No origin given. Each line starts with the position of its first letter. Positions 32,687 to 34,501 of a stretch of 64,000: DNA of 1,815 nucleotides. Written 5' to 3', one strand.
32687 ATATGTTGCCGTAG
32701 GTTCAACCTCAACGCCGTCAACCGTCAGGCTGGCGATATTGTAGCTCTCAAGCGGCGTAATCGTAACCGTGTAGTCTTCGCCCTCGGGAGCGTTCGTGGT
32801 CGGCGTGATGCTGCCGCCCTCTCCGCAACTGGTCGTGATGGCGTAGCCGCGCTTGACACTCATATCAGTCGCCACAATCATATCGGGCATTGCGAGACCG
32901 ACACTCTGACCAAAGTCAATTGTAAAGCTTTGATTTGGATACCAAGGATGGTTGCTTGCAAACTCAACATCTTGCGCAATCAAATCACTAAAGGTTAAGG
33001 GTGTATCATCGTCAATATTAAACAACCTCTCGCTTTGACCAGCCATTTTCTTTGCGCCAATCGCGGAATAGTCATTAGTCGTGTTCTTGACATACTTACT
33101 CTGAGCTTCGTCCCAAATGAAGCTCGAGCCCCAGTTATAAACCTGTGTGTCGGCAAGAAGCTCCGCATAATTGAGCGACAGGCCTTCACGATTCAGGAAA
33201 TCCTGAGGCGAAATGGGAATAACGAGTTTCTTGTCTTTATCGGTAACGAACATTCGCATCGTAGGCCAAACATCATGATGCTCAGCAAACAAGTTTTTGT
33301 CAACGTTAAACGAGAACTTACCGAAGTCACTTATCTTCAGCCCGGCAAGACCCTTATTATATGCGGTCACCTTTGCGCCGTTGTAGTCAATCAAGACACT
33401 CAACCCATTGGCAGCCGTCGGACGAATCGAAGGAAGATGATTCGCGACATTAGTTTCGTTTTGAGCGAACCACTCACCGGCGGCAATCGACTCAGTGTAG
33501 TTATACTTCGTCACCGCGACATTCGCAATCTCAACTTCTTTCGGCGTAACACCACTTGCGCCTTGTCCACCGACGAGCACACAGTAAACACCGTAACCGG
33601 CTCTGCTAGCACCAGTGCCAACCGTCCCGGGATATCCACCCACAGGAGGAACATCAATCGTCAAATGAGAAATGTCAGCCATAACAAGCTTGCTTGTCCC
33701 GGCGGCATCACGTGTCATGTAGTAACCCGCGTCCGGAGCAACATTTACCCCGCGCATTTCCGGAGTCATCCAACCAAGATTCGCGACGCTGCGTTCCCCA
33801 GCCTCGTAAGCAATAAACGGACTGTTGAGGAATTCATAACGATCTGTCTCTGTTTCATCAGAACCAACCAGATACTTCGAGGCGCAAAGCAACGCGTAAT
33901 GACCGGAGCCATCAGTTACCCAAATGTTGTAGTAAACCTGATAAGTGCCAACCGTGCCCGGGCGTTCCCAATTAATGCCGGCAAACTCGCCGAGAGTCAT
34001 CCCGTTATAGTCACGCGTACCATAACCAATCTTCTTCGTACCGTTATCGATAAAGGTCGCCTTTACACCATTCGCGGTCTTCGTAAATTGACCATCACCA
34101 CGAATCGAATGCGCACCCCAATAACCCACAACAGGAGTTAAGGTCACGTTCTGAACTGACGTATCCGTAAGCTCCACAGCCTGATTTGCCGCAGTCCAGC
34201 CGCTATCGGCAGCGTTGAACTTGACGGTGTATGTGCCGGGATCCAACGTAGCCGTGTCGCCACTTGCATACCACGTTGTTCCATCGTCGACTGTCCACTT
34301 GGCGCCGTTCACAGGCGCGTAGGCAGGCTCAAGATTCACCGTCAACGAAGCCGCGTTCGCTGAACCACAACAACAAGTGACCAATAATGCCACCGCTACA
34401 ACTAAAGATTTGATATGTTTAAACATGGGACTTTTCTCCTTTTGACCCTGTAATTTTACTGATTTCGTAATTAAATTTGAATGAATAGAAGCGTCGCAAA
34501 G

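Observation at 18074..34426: Single 16.35-kb gene for a 5,450-aa secreted mosaic protein with four beta-helix modules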

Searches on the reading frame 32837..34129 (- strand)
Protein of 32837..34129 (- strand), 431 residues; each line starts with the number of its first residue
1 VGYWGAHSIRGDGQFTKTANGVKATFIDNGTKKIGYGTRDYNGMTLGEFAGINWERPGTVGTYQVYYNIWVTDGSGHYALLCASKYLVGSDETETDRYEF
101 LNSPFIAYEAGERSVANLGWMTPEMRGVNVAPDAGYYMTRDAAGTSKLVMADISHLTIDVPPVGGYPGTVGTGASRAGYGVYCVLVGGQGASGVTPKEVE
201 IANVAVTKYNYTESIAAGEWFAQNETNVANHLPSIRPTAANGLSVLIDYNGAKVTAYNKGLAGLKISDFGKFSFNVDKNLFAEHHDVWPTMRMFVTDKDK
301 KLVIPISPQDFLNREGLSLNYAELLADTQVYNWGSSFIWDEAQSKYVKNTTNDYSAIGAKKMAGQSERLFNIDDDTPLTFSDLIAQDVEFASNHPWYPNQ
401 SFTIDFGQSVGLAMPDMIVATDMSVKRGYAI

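Call 15: search_solved_structures(query=window:32837-34129:-, max_evalue=1)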
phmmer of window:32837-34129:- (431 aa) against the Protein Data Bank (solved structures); distinct sequences matched with E-value up to 1: 0.

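Call 24: find_related_loci(query=A1, collection=genome_contigs, flank=10000)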
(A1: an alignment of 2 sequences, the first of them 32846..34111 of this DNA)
Query A1 (422 aa) in genome_contigs; peptide patterns used: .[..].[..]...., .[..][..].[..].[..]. (x = any residue, [..] = any of these).
82 stretches matched a pattern, but none encodes a relative of the query by tblastn (E <= 1e-3).

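Call 29: predict_structure(alignment_id=A1)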
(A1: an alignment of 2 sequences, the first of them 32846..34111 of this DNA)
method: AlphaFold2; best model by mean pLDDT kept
length: 422 residues; sequences in the alignment: 2
mean_pLDDT: 32.0   pTM: 0.24
mean pLDDT of the five models: 32.0, 27.9, 27.8, 26.7, 26.2
residues with pLDDT >= 90: 0; 70-90: 0; 50-70: 11; < 50: 411
segments of 3 or more residues with pLDDT < 50: 1-19, 23-45, 50-354, 362-422
pLDDT, mean of each block of 10 residues (from residue 1): 38 47 42 39 50 41 39 39 35 34 29 25 26 26 26 26 26 30 26 25 23 21 22 23 23 26 27 32 30 31 32 30 27 31 38 46 46 41 36 35 29 30 29
secondary structure, 60 per line:
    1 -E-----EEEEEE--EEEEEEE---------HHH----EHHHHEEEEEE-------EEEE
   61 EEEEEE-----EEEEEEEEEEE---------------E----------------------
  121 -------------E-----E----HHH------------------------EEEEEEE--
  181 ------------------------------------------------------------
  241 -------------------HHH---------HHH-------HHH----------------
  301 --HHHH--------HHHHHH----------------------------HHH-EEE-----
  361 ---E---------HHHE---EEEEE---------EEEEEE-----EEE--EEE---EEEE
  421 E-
elements in order: E8-13 E16-22 H40-43 E44-49 E57-66 E72-82 E172-178 H303-306 H315-320 E353-355 E381-385 E395-400 E406-408 E411-413 E417-421

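Call 30: search_protein_representatives(alignment_id=A1)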
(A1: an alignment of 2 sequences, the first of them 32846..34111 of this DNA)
Query: 2 sequences, 432 profile positions. Proteins with E-value up to 0.001 (for the whole library): 52; up to 1e-10: 5; up to 1e-30: 1. The best 52 are listed.
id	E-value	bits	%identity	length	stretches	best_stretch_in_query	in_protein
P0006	0.0e+00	1698.2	-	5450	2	1-432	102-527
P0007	2.7e-13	65.9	-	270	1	2-196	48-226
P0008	7.2e-12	61.2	-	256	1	2-212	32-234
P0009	8.5e-12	61.0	-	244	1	23-197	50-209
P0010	1.2e-11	60.5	-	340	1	20-212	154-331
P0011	5.0e-10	55.1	-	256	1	26-212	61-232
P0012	6.4e-10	54.8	-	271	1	20-224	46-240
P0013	5.9e-09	51.6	-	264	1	22-194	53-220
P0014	1.1e-08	50.7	-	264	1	22-195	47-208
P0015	1.2e-08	50.6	-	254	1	3-194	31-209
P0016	1.2e-08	50.6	-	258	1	22-194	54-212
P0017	1.2e-08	50.6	-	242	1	2-223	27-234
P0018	1.4e-08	50.4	-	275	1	3-178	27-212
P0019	3.0e-08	49.3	-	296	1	29-212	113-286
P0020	9.9e-08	47.6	-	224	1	2-208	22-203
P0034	1.5e-05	40.4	-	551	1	5-179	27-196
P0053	5.1e-04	35.3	-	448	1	31-178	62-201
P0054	5.5e-04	35.2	-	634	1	29-212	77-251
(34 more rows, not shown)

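Call 32: search_protein_families(library=pfam, proteins=[P0007, P0008, P0009, P0010, P0011, P0012, P0013, P0034, P0054, P0053], max_evalue=0.01)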
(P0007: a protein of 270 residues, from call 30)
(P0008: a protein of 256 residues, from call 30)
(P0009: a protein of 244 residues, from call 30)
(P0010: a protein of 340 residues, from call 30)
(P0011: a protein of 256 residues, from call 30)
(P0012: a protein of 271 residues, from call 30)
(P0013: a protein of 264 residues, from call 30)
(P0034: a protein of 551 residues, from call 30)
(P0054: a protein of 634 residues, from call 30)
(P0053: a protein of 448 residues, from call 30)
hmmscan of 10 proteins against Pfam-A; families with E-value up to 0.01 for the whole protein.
P0007 (270 aa): 0 families

P0008 (256 aa): 1 family
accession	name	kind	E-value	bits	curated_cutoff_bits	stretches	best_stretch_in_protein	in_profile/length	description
PF07589.16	PEP-CTERM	-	1.8e-06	28.2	20.7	1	233-255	1-24/24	PEP-CTERM motif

P0009 (244 aa): 1 family
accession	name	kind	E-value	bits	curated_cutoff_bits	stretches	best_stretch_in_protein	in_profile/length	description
PF07589.16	PEP-CTERM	-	5.8e-06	26.6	20.7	1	222-243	2-24/24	PEP-CTERM motif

P0010 (340 aa): 1 family
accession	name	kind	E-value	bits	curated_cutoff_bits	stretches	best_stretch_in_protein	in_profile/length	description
PF11617.13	Cu-binding_MopE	-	1.9e-12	47.6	27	1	92-122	1-30/30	Putative metal-binding motif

P0011 (256 aa): 1 family
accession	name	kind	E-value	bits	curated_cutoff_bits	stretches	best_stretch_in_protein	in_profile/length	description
PF07589.16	PEP-CTERM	-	0.0034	17.9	20.7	1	231-253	1-24/24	PEP-CTERM motif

P0012 (271 aa): 0 families

P0013 (264 aa): 1 family
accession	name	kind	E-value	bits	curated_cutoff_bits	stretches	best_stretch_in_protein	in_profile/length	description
PF07589.16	PEP-CTERM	-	5.2e-07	29.9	20.7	1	238-259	2-24/24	PEP-CTERM motif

P0034 (551 aa): 1 family
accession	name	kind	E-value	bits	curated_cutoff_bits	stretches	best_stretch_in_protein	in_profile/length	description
PF13229.12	Beta_helix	-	2e-07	31.2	25.9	1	316-423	41-143/158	Right handed beta helix region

P0054 (634 aa): 4 families
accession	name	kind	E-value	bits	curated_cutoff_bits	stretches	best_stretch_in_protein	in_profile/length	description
PF08450.18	SGL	-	4.7e-05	23.5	26.3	1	401-499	131-222/246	SMP-30/Gluconolactonase/LRE-like region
PF00404.24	Dockerin_1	-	0.0026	18.4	22.9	1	261-293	2-36/57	Dockerin type I domain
PF01436.27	NHL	-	0.0045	17.4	20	0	464-484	5-25/28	NHL repeat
PF13449.12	Phytase-like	-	0.0091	16.4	27.6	0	465-502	72-109/284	Esterase-like activity of phytase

P0053 (448 aa): 1 family
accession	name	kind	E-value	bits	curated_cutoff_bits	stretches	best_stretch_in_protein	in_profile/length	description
PF07602.17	DUF1565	-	0.0062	16.3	20.3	0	248-404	13-177/257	Protein of unknown function (DUF1565)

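Call 47: search_protein_families(library=ncbifam, proteins=[P0007, P0008, P0012], max_evalue=0.01)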
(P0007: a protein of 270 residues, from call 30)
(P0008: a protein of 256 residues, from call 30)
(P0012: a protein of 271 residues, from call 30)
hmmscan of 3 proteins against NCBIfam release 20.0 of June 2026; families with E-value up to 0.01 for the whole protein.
P0007 (270 aa): 2 families
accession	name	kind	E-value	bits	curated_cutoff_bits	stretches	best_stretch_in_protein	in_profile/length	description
NF038120.1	PEP_CTERM_QFxxD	subfamily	0.0021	17.9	80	1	232-265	183-213/215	NF038120 family PEP-CTERM protein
NF038126.1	PEP_CTERM_FxDxF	subfamily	0.0027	17.9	50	0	213-267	114-165/165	FxDxF family PEP-CTERM protein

P0008 (256 aa): 8 families
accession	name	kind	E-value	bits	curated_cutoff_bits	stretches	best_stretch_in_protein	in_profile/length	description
NF038120.1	PEP_CTERM_QFxxD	subfamily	2.1e-06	27.8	80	1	225-256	183-215/215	NF038120 family PEP-CTERM protein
TIGR02595.1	PEP_CTERM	domain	1.1e-05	25.9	16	1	234-256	1-23/24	PEP-CTERM sorting domain-containing protein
NF041927.1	Xrt_dep_XDP1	equivalog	0.00011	22.3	125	1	232-256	217-242/242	exosortase-dependent surface protein XDP1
NF038129.1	PEP_NF038129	equivalog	0.00021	21.2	65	1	229-255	166-193/194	NF038129 family PEP-CTERM protein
NF033554.9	floc_PepA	equivalog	0.0014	18.5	80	1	232-255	235-258/261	flocculation-associated PEP-CTERM protein PepA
NF041538.1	PEP_EDSA_1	subfamily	0.0017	18.1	100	1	232-255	282-307/307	EDSAP-1 family PEP-CTERM protein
NF038125.1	PEP_CTERM_THxN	subfamily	0.0022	17.6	85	1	226-255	216-244/246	THxN family PEP-CTERM protein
NF038118.1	PEP_CTERM_CCXG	equivalog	0.0038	16.9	90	1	217-255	161-197/199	CCXG family PEP-CTERM protein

P0012 (271 aa): 0 families

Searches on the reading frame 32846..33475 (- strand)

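Call 39: search_protein_families(library=pfam, proteins=[window:32846-33475:-], max_evalue=1)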
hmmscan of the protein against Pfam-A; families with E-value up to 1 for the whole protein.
window:32846-33475:- (210 aa): 1 family
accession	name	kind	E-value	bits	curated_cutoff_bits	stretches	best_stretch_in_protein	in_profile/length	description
PF04914.18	DltD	-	0.056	13.2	22.7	1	80-137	79-136/348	DltD protein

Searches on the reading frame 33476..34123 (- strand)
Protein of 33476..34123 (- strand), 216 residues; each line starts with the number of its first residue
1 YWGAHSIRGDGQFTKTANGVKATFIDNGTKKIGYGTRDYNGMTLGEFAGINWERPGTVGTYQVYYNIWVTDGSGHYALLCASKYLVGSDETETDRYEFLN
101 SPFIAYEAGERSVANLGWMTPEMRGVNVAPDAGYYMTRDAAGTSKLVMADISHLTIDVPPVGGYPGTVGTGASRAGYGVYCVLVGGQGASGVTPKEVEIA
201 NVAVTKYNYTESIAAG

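Call 42: predict_structure(alignment_id=A2)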
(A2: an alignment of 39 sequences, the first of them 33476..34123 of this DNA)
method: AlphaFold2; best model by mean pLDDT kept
length: 216 residues; sequences in the alignment: 39
mean_pLDDT: 82.4   pTM: 0.84
mean pLDDT of the five models: 82.4, 81.3, 81.3, 80.3, 79.3
residues with pLDDT >= 90: 75; 70-90: 95; 50-70: 45; < 50: 1
segments of 3 or more residues with pLDDT < 50: none
pLDDT, mean of each block of 10 residues (from residue 1): 89 88 76 95 93 77 90 93 64 81 85 77 69 75 89 96 85 93 72 78 85 55
secondary structure, 60 per line:
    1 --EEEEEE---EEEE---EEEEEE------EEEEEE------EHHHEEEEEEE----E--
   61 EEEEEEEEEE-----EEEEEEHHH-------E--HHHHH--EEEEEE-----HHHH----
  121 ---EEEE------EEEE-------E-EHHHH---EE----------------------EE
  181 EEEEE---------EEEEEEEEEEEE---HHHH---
elements in order: E3-8 E12-15 E19-24 E31-36 E47-53 E61-70 E76-81 H95-99 E102-107 H113-116 E124-127 E134-137 H148-151 E179-185 E195-206 H210-213

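Call 46: fold_search(model_id=the predicted structure, library=pdb)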
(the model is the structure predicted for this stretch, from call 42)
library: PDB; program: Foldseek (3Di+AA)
matches with E <= 10: 558; with E <= 0.001: 0
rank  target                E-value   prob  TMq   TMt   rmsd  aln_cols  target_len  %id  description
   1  6sdu_C                1.7e-03  0.89  0.32  0.31  11.2       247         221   14  Xyloglucanase domain of NopAA, a type three effector from Sinorhizobium fredii in complex with cellobiose (released 2020-07-08)
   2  6xj9_A                2.6e-03  0.98  0.34  0.14   9.1       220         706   10  Structure of PfGH50B (released 2020-09-16)
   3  8qpg_TA               2.9e-03  0.97  0.30  0.19   7.0       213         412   11  Turret of Haloferax tailed virus 1 (released 2024-10-09)
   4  4bq3_C                3.1e-03  0.93  0.31  0.13   9.6       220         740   10  Structural analysis of an exo-beta-agarase (released 2013-08-14)
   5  1f5j_A                3.6e-03  0.97  0.36  0.38  14.0       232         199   12  CRYSTAL STRUCTURE OF XYNB, A HIGHLY THERMOSTABLE BETA-1,4-XYLANASE FROM DICTYOGLOMUS THERMOPHILUM RT46B.1, AT 1.8 A RE (released 2000-11-15)
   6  4bq2_A                4.3e-03  0.94  0.33  0.13   9.6       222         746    9  Structural analysis of an exo-beta-agarase (released 2013-08-14)
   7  6sdu_A                4.5e-03  0.82  0.32  0.32  11.1       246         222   15  Xyloglucanase domain of NopAA, a type three effector from Sinorhizobium fredii in complex with cellobiose (released 2020-07-08)
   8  4bq3_B                6.0e-03  0.95  0.33  0.13   9.8       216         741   11  Structural analysis of an exo-beta-agarase (released 2013-08-14)
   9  5z6p_A                7.5e-03  0.96  0.34  0.14   8.7       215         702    7  The crystal structure of an agarase, AgWH50C (released 2019-01-02)
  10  4bq2_D                7.5e-03  0.92  0.33  0.13   9.2       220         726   10  Structural analysis of an exo-beta-agarase (released 2013-08-14)
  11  6sdu_B                7.5e-03  0.60  0.30  0.31  11.3       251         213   16  Xyloglucanase domain of NopAA, a type three effector from Sinorhizobium fredii in complex with cellobiose (released 2020-07-08)
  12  6xj9_B                8.8e-03  0.93  0.34  0.14   9.8       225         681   10  Structure of PfGH50B (released 2020-09-16)
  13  4bq2_C                8.8e-03  0.85  0.32  0.13   9.7       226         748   10  Structural analysis of an exo-beta-agarase (released 2013-08-14)
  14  4bq3_A                1.2e-02  0.82  0.32  0.13   9.9       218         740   10  Structural analysis of an exo-beta-agarase (released 2013-08-14)
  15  9qc7_B                1.2e-02  0.66  0.27  0.07  13.5       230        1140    7  BoNT-NTNH complex from Clostridium botulinum Serotype B1 (released 2025-09-10)
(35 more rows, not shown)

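Call 76: fold_search(model_id=the predicted structure, library=viral)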
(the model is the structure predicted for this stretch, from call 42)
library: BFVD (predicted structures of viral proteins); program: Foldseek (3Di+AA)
matches with E <= 10: 733; with E <= 0.001: 1
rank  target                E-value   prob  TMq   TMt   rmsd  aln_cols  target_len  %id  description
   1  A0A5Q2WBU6            9.6e-04  0.99  0.34  0.31  10.9       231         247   11  (no name in the UniProt tables at hand)
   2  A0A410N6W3            1.1e-03  0.97  0.28  0.18   7.9       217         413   10  Prokaryotic polysaccharide deacetylase [Haloferax tailed virus 1]
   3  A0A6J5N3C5            2.3e-03  0.98  0.33  0.14   8.9       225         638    9  Peptidase S74 domain-containing protein [uncultured Caudovirales phage]
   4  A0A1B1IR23            4.0e-03  0.92  0.33  0.31  13.0       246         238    7  (no name in the UniProt tables at hand)
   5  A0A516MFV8            6.2e-03  0.85  0.34  0.29  12.4       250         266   12  (no name in the UniProt tables at hand)
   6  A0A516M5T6            8.6e-03  0.54  0.26  0.07  11.1       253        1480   11  (no name in the UniProt tables at hand)
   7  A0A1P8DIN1            1.3e-02  0.95  0.36  0.12  12.6       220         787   11  (no name in the UniProt tables at hand)
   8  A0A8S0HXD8            1.8e-02  0.51  0.26  0.12  11.7       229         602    8  (no name in the UniProt tables at hand)
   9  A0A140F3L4            1.9e-02  0.69  0.30  0.16  11.0       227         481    8  Uncharacterized protein [Pyrobaculum filamentous virus 1]
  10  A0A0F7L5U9            2.2e-02  0.85  0.33  0.31   8.1       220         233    7  Uncharacterized protein [uncultured marine virus]
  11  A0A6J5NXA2            2.2e-02  0.80  0.35  0.35  11.0       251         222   11  Uncharacterized protein [uncultured Caudovirales phage]
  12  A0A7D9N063            2.3e-02  0.66  0.33  0.20  13.2       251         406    9  (no name in the UniProt tables at hand)
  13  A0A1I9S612            2.4e-02  0.91  0.34  0.13   8.5       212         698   10  (no name in the UniProt tables at hand)
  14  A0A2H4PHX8            2.9e-02  0.72  0.32  0.16   8.9       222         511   11  (no name in the UniProt tables at hand)
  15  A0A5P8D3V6            3.2e-02  0.16  0.22  0.05  16.8       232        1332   14  (no name in the UniProt tables at hand)
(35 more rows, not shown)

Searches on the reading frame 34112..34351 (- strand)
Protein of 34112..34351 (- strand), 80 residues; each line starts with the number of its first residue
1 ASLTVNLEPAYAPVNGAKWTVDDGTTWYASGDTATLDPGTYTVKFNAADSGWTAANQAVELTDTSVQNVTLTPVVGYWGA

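Call 39: search_protein_families(library=pfam, proteins=[window:34112-34351:-], max_evalue=1)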
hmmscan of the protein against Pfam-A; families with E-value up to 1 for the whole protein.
window:34112-34351:- (80 aa): 7 families
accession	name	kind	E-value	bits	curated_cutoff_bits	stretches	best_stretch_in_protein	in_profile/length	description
PF00801.26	PKD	-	0.024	15.1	23.5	1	18-51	33-69/80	PKD domain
PF20608.4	Phage_tube_C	-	0.043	14.6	24.1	1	34-65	53-82/82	Phage tail tube protein C-terminal domain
PF15028.12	PTCRA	-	0.043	14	23.1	1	22-57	38-72/127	Pre-T-cell antigen receptor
PF18573.7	BclA_C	-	0.044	14.1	38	1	21-75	28-82/128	BclA C-terminal domain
PF23861.1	Ribophorin_II_2nd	-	0.063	13.9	23.4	1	21-61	60-101/105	Ribophorin II second domain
PF13620.12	CarboxypepD_reg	-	0.071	13.9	32.3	1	16-72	16-82/82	Carboxypeptidase regulatory-like domain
PF17802.7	SpaA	-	0.1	13.2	23.1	1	13-71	15-87/91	Prealbumin-like fold domain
